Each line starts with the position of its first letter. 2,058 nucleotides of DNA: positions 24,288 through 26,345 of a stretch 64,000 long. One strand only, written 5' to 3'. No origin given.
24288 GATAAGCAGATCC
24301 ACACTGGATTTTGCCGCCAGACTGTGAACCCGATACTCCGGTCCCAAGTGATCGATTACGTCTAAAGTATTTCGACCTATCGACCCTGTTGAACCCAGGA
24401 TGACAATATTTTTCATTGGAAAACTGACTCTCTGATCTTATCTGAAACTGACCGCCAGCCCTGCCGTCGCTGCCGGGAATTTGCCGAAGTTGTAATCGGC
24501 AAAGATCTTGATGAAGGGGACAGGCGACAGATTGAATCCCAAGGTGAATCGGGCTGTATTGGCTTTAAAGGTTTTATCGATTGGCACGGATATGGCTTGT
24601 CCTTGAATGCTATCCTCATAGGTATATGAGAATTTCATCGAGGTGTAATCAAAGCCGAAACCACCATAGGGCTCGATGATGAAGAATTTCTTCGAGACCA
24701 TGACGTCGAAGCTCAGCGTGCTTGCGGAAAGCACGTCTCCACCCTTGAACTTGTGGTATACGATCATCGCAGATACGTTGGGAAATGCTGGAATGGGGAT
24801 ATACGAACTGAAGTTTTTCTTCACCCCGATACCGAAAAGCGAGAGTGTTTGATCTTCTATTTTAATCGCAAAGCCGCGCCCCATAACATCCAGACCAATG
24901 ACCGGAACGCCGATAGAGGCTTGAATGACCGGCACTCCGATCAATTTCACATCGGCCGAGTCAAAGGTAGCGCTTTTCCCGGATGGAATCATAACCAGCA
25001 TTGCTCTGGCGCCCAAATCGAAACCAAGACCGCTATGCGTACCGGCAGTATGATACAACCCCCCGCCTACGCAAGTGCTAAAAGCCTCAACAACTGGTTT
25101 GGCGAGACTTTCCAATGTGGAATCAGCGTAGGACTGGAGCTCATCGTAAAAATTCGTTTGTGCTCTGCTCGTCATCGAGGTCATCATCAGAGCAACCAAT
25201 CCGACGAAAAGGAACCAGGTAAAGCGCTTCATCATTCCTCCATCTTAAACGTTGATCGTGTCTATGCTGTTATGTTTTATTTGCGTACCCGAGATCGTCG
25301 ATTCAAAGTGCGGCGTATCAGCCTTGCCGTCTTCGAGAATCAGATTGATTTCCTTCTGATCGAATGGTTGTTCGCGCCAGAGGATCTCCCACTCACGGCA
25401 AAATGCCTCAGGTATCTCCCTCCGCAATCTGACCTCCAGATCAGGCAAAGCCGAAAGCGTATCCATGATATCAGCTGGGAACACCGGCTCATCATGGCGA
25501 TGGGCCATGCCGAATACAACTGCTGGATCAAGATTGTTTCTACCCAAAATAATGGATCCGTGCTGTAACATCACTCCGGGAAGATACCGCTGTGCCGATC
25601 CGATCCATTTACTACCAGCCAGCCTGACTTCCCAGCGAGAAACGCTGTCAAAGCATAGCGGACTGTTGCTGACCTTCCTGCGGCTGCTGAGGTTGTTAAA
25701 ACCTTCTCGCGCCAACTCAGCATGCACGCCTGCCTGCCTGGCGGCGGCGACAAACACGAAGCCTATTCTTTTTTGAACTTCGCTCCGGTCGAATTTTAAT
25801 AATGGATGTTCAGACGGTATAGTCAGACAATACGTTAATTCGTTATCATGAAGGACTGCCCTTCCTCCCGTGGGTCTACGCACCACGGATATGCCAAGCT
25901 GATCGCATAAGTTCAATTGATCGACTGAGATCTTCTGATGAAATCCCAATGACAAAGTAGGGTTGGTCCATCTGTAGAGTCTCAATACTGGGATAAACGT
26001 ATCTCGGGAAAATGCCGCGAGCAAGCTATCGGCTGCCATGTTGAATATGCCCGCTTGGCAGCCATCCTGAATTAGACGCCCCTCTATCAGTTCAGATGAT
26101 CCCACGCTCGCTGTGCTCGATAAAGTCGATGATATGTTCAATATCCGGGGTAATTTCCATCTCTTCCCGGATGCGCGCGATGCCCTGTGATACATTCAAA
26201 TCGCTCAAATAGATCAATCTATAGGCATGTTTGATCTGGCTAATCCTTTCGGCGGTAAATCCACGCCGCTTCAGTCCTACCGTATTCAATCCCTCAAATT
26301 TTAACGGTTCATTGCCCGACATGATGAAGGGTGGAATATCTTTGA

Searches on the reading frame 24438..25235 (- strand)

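Call 82: search_protein_families(library=pfam, proteins=[window:24438-25235:-], max_evalue=0.00001)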
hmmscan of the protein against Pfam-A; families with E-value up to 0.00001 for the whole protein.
window:24438-25235:- (265 aa): 1 family
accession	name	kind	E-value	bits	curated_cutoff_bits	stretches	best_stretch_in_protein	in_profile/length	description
PF20230.4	DUF6588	-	7.5e-40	137.4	27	2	93-264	139-319/319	Family of unknown function (DUF6588)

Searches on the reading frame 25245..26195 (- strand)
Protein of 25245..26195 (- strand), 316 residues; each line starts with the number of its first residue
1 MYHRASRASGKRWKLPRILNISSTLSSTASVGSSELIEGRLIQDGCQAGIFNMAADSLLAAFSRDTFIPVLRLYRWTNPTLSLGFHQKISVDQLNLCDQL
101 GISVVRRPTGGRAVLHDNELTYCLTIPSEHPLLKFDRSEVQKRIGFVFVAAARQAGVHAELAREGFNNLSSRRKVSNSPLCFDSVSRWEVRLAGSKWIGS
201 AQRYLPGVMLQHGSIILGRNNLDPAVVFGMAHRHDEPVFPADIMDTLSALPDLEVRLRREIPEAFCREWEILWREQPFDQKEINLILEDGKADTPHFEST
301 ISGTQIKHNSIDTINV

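Call 82: search_protein_families(library=pfam, proteins=[window:25245-26195:-], max_evalue=0.00001)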
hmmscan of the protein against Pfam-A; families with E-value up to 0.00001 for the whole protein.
window:25245-26195:- (316 aa): 2 families
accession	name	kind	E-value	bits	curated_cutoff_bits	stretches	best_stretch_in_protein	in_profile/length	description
PF21948.1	LplA-B_cat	-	1.9e-17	64.3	27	1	51-217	4-146/200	Lipoyl protein ligase A/B catalytic domain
PF03099.24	BPL_LplA_LipB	-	8.1e-13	48.9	21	1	97-220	21-133/133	Biotin/lipoate A/B protein ligase family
